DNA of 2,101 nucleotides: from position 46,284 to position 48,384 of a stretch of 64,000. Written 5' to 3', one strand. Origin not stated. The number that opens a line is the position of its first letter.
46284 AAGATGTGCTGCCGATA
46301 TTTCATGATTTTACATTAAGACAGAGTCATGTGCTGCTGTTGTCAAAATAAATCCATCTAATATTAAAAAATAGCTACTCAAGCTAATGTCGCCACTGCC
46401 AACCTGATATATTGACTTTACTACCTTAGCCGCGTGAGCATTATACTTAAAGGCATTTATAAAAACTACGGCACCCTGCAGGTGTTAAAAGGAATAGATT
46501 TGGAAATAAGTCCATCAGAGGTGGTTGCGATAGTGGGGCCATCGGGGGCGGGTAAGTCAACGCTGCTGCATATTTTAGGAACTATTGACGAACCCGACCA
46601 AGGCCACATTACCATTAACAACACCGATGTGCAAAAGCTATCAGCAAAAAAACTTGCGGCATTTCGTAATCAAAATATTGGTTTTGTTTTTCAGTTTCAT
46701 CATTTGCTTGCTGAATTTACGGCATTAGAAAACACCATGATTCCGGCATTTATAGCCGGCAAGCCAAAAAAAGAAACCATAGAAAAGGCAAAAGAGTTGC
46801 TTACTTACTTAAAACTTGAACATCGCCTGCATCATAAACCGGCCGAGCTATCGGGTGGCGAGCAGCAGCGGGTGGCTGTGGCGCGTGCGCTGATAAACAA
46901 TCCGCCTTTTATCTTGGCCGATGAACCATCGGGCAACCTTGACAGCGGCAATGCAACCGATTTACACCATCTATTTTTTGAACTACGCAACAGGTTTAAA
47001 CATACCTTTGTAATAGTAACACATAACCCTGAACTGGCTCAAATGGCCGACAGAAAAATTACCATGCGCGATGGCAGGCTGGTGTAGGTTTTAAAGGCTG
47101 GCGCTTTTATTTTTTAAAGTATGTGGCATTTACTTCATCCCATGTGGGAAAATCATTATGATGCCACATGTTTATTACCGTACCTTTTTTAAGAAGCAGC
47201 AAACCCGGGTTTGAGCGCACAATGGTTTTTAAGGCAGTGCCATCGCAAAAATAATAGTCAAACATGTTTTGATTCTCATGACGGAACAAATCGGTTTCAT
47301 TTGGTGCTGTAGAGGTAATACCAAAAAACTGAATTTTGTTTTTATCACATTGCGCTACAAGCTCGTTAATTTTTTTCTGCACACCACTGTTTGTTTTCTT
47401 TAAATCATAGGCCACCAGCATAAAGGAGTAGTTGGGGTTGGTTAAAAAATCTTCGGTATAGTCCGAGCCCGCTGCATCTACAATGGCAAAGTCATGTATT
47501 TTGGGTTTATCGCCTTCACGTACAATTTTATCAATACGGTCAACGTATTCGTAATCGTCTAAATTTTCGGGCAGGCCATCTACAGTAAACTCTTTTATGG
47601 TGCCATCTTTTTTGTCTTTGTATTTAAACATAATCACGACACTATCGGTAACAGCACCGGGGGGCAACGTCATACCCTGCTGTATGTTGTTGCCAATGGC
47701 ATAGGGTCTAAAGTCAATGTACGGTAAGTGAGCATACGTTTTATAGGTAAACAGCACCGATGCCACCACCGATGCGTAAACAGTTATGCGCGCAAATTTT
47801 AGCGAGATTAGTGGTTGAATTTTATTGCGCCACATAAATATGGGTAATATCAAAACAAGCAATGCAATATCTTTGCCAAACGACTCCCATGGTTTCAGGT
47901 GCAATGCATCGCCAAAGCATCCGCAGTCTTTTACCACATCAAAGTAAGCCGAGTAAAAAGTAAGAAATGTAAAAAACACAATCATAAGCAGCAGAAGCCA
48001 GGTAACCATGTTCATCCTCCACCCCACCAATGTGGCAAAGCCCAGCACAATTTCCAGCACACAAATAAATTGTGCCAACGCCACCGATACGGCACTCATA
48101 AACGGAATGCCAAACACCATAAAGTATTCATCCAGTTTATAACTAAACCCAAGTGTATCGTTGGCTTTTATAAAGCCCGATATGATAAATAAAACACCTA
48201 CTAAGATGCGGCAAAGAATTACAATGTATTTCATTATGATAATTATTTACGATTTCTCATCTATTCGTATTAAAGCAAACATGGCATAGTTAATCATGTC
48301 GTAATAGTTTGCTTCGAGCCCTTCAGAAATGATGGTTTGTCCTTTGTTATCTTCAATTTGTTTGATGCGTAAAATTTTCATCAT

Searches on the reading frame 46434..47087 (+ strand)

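Call 92: search_protein_families(library=pfam, proteins=[window:46434-47087:+], max_evalue=0.00001)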
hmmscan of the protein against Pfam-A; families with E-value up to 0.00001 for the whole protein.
window:46434-47087:+ (217 aa): 2 families
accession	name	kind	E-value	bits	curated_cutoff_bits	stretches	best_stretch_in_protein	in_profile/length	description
PF00005.33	ABC_tran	-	1.3e-35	123.4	25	1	18-166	1-136/137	ABC transporter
PF02463.25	SMC_N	-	4.1e-08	33.4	40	1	22-211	19-211/220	RecF/RecN/SMC N terminal domain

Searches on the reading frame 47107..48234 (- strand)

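Call 92: search_protein_families(library=pfam, proteins=[window:47107-48234:-], max_evalue=0.00001)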
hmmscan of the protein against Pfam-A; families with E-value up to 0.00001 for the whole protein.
window:47107-48234:- (375 aa): 1 family
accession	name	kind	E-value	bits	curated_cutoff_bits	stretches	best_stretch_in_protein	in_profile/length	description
PF07291.16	MauE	-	3.8e-18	66.5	27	1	1-130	1-123/128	Methylamine utilisation protein MauE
